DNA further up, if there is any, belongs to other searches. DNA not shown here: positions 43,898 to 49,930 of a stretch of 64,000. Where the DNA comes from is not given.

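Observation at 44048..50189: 1910-aa low-complexity/coiled-coil giant protein coupled to a small upstream ORF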

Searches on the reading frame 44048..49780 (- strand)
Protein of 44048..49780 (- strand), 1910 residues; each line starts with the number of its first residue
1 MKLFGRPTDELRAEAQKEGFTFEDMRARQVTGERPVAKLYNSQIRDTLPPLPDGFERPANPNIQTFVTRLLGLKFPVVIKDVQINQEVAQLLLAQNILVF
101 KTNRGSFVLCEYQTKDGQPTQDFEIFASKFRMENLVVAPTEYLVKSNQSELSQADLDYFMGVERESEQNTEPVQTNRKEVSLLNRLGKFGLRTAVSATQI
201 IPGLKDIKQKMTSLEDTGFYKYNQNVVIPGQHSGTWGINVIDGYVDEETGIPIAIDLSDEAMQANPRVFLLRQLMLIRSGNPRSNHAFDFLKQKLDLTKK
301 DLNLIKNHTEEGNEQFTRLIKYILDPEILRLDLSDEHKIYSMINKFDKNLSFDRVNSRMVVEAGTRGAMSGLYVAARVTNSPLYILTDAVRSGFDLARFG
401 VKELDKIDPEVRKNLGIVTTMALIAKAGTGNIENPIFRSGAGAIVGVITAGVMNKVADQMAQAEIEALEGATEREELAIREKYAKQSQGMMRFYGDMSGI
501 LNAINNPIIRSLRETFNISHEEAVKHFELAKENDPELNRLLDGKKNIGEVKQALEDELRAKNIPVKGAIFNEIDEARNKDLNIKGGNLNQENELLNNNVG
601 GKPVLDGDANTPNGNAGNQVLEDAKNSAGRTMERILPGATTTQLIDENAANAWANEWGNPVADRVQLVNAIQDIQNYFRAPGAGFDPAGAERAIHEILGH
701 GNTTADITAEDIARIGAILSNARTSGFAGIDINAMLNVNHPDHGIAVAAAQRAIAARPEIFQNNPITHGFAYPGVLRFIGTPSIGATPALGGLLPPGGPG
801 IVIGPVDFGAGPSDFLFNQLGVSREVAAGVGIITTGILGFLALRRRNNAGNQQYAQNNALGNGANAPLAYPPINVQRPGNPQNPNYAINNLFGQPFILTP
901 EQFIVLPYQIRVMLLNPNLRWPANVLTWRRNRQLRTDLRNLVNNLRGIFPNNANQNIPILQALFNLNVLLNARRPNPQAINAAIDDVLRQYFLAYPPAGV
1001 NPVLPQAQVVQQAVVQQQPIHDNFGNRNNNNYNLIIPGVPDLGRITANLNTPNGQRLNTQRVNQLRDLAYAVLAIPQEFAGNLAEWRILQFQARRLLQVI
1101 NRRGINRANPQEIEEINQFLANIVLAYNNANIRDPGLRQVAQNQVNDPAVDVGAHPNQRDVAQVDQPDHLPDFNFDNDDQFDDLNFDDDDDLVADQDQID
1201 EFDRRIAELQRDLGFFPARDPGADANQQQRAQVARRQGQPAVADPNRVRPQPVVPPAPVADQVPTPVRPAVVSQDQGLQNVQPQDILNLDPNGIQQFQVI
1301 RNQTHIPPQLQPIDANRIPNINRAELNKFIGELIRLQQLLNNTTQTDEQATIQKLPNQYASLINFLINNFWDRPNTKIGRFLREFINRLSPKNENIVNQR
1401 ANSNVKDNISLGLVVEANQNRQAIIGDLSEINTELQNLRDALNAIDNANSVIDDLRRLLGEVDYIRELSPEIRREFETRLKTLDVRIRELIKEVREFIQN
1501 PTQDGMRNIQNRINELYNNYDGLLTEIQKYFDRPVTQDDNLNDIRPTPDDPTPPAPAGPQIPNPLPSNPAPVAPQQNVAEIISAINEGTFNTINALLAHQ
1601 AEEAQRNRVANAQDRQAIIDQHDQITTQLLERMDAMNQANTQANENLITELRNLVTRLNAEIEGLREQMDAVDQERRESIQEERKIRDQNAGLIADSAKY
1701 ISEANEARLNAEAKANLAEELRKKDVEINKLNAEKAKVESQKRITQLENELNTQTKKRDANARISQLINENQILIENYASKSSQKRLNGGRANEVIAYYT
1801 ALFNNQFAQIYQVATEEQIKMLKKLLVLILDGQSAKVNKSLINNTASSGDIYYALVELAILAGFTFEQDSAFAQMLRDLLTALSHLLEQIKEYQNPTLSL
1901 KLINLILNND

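Call 3: search_protein_families(library=pfam, proteins=[window:44048-49780:-], max_evalue=0.1)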
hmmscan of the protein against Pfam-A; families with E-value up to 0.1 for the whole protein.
window:44048-49780:- (1910 aa): 0 families

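Call 5: search_protein_families(library=ncbifam, proteins=[window:44048-49780:-], max_evalue=0.1)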
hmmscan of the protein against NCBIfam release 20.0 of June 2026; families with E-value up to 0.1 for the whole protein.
window:44048-49780:- (1910 aa): 0 families

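Call 6: search_protein_families(library=phrogs, proteins=[window:44048-49780:-], max_evalue=0.1)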
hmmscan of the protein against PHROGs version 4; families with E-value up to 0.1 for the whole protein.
window:44048-49780:- (1910 aa): 0 families

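Call 7: search_solved_structures(query=window:44048-49780:-, max_evalue=1)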
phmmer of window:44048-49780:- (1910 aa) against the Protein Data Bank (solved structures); distinct sequences matched with E-value up to 1: 8.
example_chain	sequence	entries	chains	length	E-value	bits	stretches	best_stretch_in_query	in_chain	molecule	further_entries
3mqb_A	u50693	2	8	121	0.01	16.3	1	1729-1781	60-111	Bone marrow stromal antigen 2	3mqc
3mq7_A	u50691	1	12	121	0.011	16.3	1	1702-1781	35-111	Bone marrow stromal antigen 2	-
2xg7_A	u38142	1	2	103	0.011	16.3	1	1729-1781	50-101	BONE MARROW STROMAL ANTIGEN 2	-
3nwh_A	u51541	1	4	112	0.021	15.3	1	1729-1781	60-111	Bone marrow stromal antigen 2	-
2x7a_A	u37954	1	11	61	0.025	15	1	1730-1774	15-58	BONE MARROW STROMAL ANTIGEN 2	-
9ufq_A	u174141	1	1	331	0.57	10.6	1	706-835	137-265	asparaginase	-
9ufr_A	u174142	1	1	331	0.57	10.6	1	706-835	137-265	asparaginase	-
5zzb_A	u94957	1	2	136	0.8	10.1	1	777-820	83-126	Uncharacterized protein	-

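Call 9: find_homologous_proteins(query=window:44048-49780:-, max_evalue=0.001)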
Query window:44048-49780:- (1910 aa): 1 proteins with E <= 0.001 among 8000 candidates.
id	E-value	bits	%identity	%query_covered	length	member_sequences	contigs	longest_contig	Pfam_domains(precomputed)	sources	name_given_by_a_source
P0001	0.0e+0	4233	100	100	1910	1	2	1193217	-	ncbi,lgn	-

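Call 10: find_encoding_contigs(protein=P0001, flank=10000, max_places=4)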
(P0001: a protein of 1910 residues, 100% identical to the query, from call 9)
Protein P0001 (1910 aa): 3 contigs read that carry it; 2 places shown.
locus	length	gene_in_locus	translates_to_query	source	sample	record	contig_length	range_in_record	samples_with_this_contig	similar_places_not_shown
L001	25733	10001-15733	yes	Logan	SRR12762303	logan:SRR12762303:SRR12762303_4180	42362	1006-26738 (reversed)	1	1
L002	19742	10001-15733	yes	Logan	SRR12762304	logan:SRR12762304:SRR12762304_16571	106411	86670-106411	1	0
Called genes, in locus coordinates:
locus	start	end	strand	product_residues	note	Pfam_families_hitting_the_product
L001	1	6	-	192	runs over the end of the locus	-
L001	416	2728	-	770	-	PF01138:RNase_PH, PF00575:S1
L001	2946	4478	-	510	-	-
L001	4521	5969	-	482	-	PF01743:PolyA_pol, PF12627:PolyA_pol_RNAbd, PF01966:HD, PF13735:tRNA_NucTran2_2 (faint)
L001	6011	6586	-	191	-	PF01327:Pep_deformylase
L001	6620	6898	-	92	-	-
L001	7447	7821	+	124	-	-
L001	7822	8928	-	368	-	PF12666:PrgI (faint), PF13620:CarboxypepD_reg, PF09430:EMC7_beta-sandw (weak)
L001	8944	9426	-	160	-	-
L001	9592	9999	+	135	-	-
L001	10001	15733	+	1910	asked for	-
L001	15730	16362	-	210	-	PF20582:UPF0758_N, PF04002:RadC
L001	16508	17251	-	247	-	PF02535:Zip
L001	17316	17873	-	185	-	-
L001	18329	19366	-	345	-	PF00403:HMA, PF13386:DsbD_2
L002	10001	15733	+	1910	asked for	-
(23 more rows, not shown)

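Call 29: find_related_loci(query=A1, collection=genome_contigs, flank=8000)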
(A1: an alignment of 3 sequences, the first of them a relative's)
Query A1 (1910 aa) in genome_contigs; peptide patterns used: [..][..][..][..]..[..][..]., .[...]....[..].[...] (x = any residue, [..] = any of these).
115 stretches matched a pattern, but none encodes a relative of the query by tblastn (E <= 1e-3).

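Call 41: search_protein_families(library=padloc, proteins=[window:44048-49780:-], max_evalue=0.1)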
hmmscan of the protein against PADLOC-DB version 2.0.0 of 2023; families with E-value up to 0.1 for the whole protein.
window:44048-49780:- (1910 aa): 0 families

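Call 82: search_dna_similar(query=window:44051-49780:-, collection=phages, mode=protein, max_evalue=0.001, max_rows=10)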
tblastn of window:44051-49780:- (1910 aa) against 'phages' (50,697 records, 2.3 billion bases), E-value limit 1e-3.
No match.

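Call 83: search_dna_similar(query=window:44051-49780:-, collection=plasmids, mode=protein, max_evalue=0.001, max_rows=10)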
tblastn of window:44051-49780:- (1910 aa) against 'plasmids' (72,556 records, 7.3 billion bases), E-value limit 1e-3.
No match.

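Call 85: find_related_loci(query=A1, collection=viral_contigs, flank=5000)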
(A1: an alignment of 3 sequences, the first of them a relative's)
Query A1 (1910 aa) in viral_contigs; peptide patterns used: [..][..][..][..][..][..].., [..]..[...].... (x = any residue, [..] = any of these).
241 stretches matched a pattern, but none encodes a relative of the query by tblastn (E <= 1e-3).
